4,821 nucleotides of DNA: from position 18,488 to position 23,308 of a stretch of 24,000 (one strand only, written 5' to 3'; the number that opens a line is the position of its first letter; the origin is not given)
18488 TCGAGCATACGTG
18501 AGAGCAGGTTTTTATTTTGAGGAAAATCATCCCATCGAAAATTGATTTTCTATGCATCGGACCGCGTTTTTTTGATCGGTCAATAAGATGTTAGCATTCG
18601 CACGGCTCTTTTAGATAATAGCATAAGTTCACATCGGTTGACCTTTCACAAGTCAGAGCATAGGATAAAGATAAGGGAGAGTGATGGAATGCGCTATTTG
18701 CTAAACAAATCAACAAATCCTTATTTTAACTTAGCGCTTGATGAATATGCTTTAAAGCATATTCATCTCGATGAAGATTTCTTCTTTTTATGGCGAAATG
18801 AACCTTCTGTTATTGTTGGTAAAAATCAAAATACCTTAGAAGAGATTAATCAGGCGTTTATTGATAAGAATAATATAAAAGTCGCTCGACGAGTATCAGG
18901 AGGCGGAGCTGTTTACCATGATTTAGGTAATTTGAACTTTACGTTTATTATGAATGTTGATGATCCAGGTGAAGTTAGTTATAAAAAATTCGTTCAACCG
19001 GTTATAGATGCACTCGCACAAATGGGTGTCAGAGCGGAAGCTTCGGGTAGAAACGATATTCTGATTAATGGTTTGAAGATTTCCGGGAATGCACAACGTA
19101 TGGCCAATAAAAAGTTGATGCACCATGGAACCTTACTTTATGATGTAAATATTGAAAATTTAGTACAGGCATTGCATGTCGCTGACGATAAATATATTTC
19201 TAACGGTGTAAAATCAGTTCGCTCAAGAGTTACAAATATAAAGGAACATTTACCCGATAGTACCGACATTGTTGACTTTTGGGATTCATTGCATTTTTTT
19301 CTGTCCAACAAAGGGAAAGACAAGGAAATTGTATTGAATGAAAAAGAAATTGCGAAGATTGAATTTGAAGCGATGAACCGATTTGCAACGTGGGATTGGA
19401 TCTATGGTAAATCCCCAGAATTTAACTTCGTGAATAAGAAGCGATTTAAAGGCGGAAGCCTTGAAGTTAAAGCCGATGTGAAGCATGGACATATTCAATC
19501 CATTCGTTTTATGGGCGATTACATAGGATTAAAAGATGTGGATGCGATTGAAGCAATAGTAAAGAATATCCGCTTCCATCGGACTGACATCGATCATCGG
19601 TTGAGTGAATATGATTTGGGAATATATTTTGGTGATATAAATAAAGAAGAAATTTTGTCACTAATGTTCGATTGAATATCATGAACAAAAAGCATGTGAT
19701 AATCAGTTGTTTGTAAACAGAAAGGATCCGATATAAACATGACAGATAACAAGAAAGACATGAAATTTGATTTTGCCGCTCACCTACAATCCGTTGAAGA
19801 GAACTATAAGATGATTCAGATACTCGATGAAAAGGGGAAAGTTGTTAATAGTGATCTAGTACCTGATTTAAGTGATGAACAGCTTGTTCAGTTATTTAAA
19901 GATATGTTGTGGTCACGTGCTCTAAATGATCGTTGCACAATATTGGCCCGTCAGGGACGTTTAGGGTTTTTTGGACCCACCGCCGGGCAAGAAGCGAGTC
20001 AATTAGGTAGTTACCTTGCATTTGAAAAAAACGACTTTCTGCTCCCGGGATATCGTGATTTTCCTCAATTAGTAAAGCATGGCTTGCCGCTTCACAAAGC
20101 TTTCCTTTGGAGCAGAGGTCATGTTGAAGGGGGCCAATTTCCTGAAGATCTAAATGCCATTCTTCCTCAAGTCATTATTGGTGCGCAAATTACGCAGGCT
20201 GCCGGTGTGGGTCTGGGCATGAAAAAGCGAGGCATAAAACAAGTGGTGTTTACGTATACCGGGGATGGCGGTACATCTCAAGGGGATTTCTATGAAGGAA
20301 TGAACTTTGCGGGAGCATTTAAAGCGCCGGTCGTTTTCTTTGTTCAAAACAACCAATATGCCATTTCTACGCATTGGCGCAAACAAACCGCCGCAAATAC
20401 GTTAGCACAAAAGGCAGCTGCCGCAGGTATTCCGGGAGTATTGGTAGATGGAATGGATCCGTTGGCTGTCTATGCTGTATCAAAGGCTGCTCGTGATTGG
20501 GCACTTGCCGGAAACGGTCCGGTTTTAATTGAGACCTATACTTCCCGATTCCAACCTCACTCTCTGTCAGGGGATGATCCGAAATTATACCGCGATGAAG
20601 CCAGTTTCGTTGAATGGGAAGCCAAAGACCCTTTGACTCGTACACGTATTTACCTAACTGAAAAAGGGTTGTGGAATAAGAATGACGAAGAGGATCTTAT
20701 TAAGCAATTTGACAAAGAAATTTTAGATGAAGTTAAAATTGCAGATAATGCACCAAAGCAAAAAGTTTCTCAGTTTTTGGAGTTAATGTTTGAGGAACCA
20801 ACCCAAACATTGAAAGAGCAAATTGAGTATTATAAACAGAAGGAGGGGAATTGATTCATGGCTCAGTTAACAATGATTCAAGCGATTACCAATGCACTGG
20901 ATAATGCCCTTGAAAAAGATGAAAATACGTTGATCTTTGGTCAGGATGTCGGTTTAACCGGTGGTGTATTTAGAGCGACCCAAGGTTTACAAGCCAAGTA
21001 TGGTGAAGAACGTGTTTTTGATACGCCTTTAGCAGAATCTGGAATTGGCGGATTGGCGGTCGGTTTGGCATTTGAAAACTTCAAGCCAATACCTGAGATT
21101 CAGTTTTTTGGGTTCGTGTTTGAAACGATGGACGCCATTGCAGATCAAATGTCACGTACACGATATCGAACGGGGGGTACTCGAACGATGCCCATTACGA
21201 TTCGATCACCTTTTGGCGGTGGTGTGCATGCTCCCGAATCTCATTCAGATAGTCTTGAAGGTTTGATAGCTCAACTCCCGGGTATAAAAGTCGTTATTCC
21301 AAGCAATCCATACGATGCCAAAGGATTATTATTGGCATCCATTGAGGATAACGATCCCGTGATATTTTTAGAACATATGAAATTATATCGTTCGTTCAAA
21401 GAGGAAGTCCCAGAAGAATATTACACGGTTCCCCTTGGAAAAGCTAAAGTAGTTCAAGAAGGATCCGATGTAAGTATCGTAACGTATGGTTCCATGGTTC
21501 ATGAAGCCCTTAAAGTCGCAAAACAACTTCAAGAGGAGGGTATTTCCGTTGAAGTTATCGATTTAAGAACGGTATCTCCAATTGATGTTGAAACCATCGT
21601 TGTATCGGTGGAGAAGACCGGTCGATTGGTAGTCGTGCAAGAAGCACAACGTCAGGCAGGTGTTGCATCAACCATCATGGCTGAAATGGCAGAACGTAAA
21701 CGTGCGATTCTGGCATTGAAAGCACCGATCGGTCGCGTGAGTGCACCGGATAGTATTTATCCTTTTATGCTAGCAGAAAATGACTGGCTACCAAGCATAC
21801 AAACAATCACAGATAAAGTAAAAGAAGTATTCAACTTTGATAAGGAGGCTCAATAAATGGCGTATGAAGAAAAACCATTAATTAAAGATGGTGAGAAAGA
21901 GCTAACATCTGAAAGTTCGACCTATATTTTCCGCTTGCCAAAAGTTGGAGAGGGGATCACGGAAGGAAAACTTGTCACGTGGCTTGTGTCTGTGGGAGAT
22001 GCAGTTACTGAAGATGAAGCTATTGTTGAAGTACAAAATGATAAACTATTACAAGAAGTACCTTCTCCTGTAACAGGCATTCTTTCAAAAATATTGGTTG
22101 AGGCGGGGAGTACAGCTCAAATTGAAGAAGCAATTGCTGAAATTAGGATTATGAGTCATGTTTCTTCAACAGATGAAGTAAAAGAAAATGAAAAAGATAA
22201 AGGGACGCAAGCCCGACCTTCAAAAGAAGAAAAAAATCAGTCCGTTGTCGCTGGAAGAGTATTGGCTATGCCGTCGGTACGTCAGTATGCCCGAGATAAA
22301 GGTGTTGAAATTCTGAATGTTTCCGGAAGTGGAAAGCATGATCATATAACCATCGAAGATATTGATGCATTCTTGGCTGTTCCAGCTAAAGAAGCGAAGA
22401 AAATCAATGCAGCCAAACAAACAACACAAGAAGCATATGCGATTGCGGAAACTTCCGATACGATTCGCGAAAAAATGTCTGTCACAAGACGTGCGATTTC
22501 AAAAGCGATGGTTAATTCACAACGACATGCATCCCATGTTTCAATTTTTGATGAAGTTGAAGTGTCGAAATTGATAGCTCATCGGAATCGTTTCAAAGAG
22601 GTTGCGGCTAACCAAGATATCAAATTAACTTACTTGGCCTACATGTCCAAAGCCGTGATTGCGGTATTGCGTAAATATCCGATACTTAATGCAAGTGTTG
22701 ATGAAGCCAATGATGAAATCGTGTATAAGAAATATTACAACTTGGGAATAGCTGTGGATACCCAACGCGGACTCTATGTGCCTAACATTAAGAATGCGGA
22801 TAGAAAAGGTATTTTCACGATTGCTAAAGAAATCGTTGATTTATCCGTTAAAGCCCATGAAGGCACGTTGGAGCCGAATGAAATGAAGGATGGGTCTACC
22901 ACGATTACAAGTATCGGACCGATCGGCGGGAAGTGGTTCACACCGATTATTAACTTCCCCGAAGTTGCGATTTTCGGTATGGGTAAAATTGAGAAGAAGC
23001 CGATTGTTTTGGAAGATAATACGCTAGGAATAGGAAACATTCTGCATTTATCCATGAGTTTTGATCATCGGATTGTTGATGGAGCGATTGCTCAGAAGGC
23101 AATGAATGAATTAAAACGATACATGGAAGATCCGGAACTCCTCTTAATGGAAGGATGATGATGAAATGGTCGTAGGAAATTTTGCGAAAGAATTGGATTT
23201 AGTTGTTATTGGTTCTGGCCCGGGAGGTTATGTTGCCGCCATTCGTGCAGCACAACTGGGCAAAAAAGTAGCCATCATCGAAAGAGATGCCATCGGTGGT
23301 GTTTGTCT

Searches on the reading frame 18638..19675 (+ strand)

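Call 9: search_protein_families(library=pfam, proteins=[window:18638-19675:+], max_evalue=0.001)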
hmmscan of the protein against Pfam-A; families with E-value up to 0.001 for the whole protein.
window:18638-19675:+ (345 aa): 3 families
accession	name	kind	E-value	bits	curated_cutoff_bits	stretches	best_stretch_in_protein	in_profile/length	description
PF21948.1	LplA-B_cat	-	2.4e-69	233.7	27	1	27-218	1-195/200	Lipoyl protein ligase A/B catalytic domain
PF10437.14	Lip_prot_lig_C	-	2.3e-22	79.2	24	1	259-342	1-84/85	Bacterial lipoate protein ligase C-terminus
PF03099.24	BPL_LplA_LipB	-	1.4e-12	48.1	21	1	62-171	8-133/133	Biotin/lipoate A/B protein ligase family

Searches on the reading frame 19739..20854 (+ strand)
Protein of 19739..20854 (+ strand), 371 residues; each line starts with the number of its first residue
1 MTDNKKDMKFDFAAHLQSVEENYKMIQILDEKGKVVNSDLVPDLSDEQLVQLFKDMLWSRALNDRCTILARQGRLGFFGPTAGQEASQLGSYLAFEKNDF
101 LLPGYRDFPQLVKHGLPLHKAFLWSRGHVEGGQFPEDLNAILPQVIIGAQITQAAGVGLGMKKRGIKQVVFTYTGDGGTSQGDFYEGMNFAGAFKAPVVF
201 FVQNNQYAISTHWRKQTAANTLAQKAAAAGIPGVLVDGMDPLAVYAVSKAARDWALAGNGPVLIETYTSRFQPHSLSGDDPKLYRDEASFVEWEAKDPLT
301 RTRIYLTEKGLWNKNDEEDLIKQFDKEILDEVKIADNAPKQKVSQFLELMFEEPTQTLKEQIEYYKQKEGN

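Call 9: search_protein_families(library=pfam, proteins=[window:19739-20854:+], max_evalue=0.001)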
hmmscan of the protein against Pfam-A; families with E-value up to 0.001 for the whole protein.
window:19739-20854:+ (371 aa): 2 families
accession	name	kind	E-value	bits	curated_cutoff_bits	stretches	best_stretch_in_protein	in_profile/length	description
PF00676.26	E1_dh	-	2.6e-83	279.9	22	1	56-343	4-299/300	Dehydrogenase E1 component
PF13292.11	DXP_synthase_N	-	0.0002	21.2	21.2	1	149-211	115-177/274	1-deoxy-D-xylulose-5-phosphate synthase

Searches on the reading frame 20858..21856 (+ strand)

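Call 9: search_protein_families(library=pfam, proteins=[window:20858-21856:+], max_evalue=0.001)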
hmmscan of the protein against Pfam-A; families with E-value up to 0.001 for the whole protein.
window:20858-21856:+ (332 aa): 4 families
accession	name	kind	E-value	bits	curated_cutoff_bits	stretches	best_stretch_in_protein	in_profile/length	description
PF02779.29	Transket_pyr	-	9.5e-38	130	27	1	3-178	2-173/174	Transketolase, pyrimidine binding domain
PF02780.25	Transketolase_C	-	4.8e-37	127.1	25.9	1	194-313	1-120/124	Transketolase, C-terminal domain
PF17147.9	PFOR_II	-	8.7e-05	23.3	27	1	204-278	2-75/102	Pyruvate:ferredoxin oxidoreductase core domain II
PF22613.1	Transketolase_C_1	-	0.00069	20.2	27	0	201-235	10-44/113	Transketolase-like TK C-terminal domain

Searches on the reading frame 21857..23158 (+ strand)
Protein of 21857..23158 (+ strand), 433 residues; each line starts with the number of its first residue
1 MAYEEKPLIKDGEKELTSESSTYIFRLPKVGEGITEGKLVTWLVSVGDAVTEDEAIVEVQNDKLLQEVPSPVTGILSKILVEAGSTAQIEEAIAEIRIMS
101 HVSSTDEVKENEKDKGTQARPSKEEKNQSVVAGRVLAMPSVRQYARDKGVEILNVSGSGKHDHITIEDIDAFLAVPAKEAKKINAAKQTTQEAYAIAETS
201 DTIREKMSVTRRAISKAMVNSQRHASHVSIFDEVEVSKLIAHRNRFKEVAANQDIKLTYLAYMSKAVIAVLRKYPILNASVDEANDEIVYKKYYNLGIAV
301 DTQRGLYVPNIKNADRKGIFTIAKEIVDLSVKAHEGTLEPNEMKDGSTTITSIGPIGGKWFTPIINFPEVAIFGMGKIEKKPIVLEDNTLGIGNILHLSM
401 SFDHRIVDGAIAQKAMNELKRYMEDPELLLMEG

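Call 9: search_protein_families(library=pfam, proteins=[window:21857-23158:+], max_evalue=0.001)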
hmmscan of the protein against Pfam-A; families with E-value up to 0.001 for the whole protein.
window:21857-23158:+ (433 aa): 3 families
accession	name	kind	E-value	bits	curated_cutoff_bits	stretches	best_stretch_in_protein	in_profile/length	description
PF00198.28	2-oxoacid_dh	-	1.1e-83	280.7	23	1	201-431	3-232/232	2-oxoacid dehydrogenases acyltransferase (catalytic domain)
PF00364.28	Biotin_lipoyl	-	2.8e-18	65.9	22.1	1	25-96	3-73/73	Biotin-requiring enzyme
PF02817.22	E3_binding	-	2.3e-09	37.7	23.7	1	135-169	1-35/36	e3 binding domain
